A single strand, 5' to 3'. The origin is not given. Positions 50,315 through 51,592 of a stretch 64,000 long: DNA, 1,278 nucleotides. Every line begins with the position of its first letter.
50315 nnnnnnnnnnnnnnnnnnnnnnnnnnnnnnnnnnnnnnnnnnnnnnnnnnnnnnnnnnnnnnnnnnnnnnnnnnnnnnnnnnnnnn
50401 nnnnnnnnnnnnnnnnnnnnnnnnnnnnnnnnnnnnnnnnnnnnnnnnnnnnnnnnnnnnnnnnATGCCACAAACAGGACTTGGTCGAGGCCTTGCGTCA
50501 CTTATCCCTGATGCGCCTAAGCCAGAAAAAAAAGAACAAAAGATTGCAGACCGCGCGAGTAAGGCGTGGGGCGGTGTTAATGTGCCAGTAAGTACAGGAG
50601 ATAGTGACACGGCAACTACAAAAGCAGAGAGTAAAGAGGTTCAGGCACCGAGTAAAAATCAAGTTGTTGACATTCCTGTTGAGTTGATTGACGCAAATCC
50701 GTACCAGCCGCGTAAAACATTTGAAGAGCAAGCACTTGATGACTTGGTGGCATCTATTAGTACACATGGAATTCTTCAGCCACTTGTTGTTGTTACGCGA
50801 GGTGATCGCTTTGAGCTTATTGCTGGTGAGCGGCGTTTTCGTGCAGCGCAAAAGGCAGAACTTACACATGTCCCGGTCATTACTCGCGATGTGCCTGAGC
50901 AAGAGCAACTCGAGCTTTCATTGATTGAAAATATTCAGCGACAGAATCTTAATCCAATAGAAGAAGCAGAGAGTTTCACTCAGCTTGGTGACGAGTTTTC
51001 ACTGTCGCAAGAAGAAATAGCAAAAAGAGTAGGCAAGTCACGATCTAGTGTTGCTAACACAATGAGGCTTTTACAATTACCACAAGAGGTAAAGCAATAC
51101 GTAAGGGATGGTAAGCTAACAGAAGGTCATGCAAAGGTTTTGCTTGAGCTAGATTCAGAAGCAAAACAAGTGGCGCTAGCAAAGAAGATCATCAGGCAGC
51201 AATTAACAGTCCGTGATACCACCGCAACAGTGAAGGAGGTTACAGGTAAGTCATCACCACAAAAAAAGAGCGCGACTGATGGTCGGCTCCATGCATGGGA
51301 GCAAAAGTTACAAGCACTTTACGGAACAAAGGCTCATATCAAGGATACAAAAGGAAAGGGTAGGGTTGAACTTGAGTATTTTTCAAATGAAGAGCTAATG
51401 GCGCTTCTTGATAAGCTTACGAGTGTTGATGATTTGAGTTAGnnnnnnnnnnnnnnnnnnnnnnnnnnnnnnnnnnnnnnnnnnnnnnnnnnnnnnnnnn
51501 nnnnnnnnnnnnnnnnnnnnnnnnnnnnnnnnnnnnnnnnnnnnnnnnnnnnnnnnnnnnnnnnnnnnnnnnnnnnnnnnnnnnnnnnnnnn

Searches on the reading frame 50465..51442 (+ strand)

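Call 25: search_protein_families(library=pfam, proteins=[window:50465-51442:+], max_evalue=0.0001)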
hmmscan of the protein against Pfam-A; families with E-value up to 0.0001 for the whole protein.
window:50465-51442:+ (325 aa): 3 families
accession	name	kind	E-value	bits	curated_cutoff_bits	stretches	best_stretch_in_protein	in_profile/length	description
PF17762.8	HTH_ParB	-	2.2e-38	130.9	22.6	1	160-259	1-100/102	ParB HTH domain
PF02195.25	ParB_N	-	1.3e-32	112.1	26.3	1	66-158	2-95/95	ParB N-terminal domain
PF23552.2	ParB_C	-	9.1e-05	22.3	23.8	0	276-318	6-49/50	ParB dimerisation domain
